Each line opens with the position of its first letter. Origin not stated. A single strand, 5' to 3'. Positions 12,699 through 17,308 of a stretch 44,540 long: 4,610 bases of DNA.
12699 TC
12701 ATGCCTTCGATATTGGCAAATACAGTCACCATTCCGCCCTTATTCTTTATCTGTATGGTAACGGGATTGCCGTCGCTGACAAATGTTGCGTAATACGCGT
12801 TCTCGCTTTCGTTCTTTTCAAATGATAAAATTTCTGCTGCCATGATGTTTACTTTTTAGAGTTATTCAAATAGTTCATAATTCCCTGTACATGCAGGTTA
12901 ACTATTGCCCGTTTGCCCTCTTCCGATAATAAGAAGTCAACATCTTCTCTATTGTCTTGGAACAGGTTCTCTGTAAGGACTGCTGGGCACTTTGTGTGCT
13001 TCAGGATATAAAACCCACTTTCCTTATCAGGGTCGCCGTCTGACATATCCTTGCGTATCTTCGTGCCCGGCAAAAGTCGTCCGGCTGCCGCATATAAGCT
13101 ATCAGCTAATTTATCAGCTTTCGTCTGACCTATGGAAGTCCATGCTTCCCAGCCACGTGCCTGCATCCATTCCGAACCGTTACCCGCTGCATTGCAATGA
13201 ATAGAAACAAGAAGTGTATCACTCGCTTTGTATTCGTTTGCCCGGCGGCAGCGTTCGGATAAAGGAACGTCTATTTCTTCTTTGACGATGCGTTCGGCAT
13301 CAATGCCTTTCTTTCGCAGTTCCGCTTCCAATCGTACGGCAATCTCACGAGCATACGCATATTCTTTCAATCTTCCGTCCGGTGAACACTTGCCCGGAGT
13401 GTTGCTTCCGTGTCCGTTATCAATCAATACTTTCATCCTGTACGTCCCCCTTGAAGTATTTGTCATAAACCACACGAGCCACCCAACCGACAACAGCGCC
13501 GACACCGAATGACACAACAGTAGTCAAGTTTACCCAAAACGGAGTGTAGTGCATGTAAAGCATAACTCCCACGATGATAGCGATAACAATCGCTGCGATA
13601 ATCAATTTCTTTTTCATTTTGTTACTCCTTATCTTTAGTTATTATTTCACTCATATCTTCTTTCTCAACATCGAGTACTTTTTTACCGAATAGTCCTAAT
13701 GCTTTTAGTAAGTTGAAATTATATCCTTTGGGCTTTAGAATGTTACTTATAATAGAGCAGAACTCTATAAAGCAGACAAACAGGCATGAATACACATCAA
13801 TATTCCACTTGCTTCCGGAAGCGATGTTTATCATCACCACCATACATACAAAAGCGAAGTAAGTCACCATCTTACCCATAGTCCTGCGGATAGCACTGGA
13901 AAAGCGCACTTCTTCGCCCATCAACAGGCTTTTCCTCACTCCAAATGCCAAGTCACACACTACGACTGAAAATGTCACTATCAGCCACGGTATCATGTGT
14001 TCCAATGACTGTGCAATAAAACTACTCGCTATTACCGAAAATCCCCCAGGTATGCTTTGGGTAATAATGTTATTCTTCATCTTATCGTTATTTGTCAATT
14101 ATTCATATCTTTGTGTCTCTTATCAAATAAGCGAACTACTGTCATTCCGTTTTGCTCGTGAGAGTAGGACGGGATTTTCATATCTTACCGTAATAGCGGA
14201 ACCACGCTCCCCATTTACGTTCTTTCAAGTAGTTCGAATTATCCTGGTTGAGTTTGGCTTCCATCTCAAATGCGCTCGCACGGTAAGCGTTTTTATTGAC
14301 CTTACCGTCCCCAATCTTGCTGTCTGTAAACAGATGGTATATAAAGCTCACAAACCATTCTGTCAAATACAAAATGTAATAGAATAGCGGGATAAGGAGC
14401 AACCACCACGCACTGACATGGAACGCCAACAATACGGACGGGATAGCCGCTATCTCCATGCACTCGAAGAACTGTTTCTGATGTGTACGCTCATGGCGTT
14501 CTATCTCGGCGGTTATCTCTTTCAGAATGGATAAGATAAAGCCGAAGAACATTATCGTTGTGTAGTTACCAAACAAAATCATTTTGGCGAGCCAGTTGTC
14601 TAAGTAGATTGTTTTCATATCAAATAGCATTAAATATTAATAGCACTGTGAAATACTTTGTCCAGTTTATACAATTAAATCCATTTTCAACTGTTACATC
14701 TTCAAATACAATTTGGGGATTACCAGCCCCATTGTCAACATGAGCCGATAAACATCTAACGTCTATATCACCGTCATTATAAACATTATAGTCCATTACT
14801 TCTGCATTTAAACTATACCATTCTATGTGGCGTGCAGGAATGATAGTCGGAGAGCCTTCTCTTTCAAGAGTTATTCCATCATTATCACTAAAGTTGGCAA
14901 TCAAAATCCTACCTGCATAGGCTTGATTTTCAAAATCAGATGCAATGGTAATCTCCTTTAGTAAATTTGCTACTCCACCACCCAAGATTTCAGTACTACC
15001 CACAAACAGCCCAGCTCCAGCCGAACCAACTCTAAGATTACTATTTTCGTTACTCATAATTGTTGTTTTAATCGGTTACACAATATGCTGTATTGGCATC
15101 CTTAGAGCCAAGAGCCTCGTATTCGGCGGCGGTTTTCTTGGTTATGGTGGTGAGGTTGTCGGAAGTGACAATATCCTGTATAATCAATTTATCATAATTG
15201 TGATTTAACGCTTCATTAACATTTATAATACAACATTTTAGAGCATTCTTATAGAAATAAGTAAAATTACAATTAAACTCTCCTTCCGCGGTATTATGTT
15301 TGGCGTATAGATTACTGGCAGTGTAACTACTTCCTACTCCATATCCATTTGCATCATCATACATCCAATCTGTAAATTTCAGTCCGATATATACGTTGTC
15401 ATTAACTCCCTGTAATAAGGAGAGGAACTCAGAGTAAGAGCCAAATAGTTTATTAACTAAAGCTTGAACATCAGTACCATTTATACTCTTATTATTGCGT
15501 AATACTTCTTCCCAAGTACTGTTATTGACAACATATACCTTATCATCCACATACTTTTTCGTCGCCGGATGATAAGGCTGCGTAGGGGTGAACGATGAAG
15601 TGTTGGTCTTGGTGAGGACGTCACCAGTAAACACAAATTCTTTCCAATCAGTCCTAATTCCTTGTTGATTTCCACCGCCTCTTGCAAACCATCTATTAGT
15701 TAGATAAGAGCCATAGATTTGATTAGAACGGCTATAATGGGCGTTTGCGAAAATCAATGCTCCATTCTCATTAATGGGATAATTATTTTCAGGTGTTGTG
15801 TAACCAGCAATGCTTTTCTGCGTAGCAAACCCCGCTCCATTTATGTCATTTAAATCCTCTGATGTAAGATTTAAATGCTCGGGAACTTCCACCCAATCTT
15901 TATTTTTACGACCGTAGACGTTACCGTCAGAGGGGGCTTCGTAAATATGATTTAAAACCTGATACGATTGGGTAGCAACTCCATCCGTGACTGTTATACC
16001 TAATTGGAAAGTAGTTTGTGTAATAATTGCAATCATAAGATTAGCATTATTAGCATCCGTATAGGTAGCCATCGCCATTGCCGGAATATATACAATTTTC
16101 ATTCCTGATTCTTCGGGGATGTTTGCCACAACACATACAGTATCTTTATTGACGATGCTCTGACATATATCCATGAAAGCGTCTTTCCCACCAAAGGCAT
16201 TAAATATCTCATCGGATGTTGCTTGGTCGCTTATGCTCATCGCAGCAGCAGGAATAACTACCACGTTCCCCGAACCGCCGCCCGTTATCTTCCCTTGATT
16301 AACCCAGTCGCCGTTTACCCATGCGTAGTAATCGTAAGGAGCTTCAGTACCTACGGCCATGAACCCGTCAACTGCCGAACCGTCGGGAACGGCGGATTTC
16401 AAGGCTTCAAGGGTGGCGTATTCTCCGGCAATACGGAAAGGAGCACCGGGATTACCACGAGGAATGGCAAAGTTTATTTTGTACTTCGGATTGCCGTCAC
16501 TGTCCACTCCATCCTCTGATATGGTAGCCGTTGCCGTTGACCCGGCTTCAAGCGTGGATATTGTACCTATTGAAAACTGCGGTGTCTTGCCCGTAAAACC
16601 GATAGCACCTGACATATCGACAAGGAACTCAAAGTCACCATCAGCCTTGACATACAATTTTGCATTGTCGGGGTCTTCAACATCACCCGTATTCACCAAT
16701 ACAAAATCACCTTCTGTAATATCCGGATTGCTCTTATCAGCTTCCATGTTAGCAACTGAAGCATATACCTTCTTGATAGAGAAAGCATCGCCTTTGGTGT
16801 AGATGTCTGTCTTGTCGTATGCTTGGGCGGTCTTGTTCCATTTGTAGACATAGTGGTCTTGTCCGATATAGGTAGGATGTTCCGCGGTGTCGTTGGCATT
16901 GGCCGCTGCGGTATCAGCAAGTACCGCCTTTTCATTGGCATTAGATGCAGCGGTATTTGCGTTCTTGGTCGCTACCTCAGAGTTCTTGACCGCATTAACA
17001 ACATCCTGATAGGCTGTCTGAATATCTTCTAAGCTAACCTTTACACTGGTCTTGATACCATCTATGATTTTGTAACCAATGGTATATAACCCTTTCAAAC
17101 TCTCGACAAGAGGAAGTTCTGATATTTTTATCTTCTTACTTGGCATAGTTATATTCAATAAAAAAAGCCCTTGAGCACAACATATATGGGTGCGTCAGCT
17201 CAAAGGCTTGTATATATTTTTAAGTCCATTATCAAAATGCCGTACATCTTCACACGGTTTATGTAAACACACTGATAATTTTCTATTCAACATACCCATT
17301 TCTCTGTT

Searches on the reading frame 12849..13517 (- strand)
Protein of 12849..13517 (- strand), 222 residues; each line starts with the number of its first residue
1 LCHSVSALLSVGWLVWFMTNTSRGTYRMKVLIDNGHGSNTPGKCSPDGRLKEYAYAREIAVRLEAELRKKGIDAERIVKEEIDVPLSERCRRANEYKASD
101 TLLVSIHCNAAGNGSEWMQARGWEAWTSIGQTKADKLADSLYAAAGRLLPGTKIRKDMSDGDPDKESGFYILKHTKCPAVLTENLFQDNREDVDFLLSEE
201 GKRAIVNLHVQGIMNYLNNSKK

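Call 63: search_protein_families(library=phrogs, proteins=[window:12849-13517:-], max_evalue=0.001)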
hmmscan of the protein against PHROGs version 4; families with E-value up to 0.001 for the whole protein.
window:12849-13517:- (222 aa): 2 families
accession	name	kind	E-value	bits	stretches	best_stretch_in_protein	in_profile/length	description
phrog_435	-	lysis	2.2e-54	186.4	1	25-222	110-290/556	endolysin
phrog_2742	-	lysis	3.8e-17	63.7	1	28-222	2-186/318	endolysin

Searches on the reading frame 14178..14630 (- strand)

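Call 63: search_protein_families(library=phrogs, proteins=[window:14178-14630:-], max_evalue=0.001)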
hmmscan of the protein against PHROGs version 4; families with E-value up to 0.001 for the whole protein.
window:14178-14630:- (150 aa): 1 family
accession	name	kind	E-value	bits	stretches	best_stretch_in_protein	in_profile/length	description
phrog_15610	-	other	3.5e-09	37.7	1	79-146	47-104/105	protease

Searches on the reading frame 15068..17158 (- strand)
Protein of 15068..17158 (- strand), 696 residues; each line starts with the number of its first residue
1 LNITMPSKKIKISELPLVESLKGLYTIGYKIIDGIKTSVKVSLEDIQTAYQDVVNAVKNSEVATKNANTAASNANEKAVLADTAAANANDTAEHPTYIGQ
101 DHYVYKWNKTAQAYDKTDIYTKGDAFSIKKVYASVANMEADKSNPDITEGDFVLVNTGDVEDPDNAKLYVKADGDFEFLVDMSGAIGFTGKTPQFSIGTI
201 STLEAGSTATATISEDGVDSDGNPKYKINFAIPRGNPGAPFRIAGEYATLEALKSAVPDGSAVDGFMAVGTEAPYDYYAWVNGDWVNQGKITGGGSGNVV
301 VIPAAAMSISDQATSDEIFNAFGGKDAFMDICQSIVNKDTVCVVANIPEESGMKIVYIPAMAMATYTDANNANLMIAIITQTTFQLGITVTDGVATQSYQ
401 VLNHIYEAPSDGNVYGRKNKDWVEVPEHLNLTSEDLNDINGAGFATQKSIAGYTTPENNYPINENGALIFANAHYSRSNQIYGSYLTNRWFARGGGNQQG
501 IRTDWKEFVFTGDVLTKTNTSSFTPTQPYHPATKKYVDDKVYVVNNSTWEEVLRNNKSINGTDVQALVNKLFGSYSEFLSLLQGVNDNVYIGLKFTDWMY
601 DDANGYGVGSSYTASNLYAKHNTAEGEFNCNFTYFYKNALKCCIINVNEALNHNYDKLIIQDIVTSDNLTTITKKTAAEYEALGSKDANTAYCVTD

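Call 11: search_protein_families(library=phrogs, proteins=[window:15068-17158:-], max_evalue=0.001)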
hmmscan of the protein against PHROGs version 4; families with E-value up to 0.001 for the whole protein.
window:15068-17158:- (696 aa): 3 families
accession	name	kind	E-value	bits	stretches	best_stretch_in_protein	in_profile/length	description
phrog_19280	-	unknown function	1.7e-17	64.3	1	3-96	69-173/623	-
phrog_20680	-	unknown function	1.1e-07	32.7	1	5-92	1-97/253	-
phrog_26654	-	unknown function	0.00016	22.2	0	389-425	313-349/360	-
